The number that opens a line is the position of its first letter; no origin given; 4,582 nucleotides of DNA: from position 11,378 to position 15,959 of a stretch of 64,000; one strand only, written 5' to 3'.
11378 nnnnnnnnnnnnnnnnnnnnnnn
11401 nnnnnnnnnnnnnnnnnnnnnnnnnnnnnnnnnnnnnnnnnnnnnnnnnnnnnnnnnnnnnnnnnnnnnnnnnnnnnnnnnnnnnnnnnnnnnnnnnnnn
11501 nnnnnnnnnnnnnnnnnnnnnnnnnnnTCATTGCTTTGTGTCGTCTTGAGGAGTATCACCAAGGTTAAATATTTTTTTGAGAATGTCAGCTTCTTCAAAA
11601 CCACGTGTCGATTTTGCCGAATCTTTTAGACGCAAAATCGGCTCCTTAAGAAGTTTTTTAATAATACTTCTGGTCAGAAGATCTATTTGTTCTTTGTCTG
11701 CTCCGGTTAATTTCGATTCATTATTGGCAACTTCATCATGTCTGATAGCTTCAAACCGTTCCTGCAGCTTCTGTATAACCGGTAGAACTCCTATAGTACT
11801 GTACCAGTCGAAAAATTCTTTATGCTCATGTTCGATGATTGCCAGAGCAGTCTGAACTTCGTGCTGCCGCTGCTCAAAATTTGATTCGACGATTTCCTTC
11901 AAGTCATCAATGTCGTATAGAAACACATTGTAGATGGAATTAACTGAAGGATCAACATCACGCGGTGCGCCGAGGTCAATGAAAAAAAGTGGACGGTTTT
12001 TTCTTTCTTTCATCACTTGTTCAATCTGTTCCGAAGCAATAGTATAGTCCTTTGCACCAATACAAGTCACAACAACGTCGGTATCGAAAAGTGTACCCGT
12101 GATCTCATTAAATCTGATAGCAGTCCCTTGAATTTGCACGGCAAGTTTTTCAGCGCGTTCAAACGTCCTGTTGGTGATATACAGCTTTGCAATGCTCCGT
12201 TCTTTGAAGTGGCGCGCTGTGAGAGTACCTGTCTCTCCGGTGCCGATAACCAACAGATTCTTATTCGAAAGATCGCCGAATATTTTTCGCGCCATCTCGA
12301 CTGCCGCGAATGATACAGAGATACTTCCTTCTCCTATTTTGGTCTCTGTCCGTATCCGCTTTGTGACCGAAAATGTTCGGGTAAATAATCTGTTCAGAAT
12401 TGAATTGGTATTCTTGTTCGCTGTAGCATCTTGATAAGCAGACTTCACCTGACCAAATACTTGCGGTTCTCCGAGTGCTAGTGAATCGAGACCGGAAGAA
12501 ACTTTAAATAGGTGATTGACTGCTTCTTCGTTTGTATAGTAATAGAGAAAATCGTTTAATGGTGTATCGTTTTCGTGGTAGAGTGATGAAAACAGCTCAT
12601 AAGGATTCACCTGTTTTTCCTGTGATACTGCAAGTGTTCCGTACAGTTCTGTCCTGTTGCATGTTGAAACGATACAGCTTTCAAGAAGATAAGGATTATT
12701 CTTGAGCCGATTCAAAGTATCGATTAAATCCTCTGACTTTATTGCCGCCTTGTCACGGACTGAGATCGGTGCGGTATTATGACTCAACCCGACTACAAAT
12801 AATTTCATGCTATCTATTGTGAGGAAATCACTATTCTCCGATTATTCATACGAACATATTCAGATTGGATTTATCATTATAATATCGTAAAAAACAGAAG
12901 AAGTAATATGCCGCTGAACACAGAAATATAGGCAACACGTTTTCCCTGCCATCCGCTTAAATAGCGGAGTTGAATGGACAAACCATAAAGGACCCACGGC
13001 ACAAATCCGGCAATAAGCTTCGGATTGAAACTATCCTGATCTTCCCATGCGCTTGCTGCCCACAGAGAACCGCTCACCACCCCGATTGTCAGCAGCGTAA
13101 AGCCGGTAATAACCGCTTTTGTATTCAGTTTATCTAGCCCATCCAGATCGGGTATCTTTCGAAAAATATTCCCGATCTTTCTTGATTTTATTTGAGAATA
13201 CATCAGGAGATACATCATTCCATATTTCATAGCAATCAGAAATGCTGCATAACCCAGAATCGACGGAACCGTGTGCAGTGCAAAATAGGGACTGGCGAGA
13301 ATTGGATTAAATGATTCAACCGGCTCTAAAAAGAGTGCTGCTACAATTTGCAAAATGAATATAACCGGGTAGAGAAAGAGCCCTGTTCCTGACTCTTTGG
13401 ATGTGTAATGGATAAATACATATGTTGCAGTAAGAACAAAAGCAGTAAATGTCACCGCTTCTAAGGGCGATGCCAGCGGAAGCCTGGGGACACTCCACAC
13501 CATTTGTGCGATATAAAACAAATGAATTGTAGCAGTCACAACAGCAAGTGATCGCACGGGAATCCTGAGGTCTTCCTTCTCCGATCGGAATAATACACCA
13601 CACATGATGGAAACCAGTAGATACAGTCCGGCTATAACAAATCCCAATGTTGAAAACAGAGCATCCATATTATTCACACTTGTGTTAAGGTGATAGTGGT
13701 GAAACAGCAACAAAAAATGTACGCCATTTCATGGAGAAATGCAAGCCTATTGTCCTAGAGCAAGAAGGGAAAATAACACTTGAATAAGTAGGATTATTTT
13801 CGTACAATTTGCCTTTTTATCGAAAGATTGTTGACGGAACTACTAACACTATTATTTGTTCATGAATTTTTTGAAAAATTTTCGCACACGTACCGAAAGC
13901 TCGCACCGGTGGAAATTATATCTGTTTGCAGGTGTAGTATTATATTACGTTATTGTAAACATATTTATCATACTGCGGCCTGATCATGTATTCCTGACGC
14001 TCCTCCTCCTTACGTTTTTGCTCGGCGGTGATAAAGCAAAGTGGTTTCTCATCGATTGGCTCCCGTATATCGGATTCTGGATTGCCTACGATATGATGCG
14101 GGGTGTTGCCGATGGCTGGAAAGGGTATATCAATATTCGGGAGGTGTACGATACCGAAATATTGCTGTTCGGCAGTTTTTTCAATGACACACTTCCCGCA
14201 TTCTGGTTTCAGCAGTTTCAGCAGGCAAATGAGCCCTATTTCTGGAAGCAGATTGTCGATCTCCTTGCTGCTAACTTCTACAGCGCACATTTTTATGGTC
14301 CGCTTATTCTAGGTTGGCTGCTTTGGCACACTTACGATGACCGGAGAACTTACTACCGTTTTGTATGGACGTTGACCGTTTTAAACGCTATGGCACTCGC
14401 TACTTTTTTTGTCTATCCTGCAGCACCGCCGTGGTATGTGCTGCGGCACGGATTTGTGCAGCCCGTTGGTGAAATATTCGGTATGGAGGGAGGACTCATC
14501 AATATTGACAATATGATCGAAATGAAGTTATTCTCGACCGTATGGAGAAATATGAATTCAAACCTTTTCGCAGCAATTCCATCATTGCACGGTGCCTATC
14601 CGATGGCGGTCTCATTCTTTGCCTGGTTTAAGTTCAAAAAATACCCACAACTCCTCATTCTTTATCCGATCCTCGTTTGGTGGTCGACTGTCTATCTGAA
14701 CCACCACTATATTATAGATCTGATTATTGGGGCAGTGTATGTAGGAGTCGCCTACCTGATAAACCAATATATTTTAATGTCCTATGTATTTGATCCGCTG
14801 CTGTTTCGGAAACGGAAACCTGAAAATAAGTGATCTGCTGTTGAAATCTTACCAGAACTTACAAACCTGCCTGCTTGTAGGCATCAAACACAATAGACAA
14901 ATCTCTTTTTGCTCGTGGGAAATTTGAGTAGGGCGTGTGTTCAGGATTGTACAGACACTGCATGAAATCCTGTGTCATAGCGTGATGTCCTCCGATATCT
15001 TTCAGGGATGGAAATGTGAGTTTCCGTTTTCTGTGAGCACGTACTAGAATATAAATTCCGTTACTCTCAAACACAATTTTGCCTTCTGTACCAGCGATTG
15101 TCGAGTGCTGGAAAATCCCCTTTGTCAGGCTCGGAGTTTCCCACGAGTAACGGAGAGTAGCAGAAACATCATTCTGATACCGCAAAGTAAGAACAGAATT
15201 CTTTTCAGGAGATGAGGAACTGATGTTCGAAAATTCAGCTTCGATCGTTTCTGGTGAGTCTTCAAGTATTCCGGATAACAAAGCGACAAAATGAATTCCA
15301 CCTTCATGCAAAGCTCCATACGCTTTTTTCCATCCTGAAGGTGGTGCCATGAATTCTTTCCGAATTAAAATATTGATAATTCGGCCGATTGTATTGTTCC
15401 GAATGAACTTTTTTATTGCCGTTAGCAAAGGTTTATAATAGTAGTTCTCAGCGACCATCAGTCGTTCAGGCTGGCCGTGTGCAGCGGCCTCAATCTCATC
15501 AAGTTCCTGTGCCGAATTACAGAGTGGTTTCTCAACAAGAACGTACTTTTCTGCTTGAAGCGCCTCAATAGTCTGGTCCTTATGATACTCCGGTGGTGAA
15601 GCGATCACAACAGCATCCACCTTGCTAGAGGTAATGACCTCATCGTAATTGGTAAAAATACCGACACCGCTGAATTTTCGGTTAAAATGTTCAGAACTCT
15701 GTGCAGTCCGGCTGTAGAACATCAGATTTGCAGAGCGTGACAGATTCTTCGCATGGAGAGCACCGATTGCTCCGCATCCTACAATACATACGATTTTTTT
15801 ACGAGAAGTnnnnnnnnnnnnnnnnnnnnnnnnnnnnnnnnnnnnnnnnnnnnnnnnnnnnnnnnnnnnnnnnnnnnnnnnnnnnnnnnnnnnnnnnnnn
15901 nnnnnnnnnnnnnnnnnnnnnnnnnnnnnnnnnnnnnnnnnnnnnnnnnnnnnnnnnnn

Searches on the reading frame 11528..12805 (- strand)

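Call 48: search_protein_families(library=pfam, max_evalue=0.00001, proteins=[window:11528-12805:-])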
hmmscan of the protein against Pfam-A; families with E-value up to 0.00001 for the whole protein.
window:11528-12805:- (425 aa): 3 families
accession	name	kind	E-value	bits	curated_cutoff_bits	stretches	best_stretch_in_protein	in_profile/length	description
PF05201.20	GlutR_N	-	3.4e-45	153.9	27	1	5-155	1-151/151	Glutamyl-tRNAGlu reductase, N-terminal domain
PF01488.26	Shikimate_DH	-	7.1e-40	136.7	24.3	1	170-305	1-138/138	Shikimate / quinate 5-dehydrogenase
PF00745.25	GlutR_dimer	-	4e-23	82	22.9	1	320-415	2-99/99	Glutamyl-tRNAGlu reductase, dimerisation domain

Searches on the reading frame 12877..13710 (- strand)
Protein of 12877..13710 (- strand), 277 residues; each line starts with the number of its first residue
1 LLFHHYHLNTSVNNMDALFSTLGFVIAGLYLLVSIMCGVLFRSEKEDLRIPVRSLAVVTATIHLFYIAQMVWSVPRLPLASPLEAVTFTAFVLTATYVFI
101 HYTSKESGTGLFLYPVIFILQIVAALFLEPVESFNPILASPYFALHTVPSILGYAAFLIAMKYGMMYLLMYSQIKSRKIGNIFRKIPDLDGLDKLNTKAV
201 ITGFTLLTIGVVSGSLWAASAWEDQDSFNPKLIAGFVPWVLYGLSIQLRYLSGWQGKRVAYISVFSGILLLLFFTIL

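Call 48: search_protein_families(library=pfam, max_evalue=0.00001, proteins=[window:12877-13710:-])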
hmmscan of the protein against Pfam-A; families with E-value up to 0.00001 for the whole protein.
window:12877-13710:- (277 aa): 1 family
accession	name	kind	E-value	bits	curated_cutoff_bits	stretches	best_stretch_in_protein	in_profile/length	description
PF01578.25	Cytochrom_C_asm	-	8.8e-30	104.4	29.9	1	84-272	6-199/212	Cytochrome C assembly protein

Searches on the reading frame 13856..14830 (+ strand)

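Call 48: search_protein_families(library=pfam, max_evalue=0.00001, proteins=[window:13856-14830:+])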
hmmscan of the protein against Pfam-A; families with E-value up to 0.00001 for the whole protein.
window:13856-14830:+ (325 aa): 2 families
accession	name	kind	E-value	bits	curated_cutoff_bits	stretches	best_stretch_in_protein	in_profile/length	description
PF14378.12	PAP2_3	-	4.5e-21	75.9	27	1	135-301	29-189/190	PAP2 superfamily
PF01569.27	PAP2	-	4.9e-07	30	27.2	1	229-302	47-119/130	PAP2 superfamily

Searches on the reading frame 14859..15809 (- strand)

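Call 48: search_protein_families(library=pfam, max_evalue=0.00001, proteins=[window:14859-15809:-])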
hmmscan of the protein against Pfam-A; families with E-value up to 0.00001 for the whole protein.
window:14859-15809:- (316 aa): 2 families
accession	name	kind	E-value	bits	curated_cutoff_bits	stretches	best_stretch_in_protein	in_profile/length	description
PF01408.29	GFO_IDH_MocA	-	2.2e-22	80.4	24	1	7-120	3-119/120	Oxidoreductase family, NAD-binding Rossmann fold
PF22725.1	GFO_IDH_MocA_C3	-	9.3e-12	45.5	27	1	131-245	3-123/124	GFO/IDH/MocA C-terminal domain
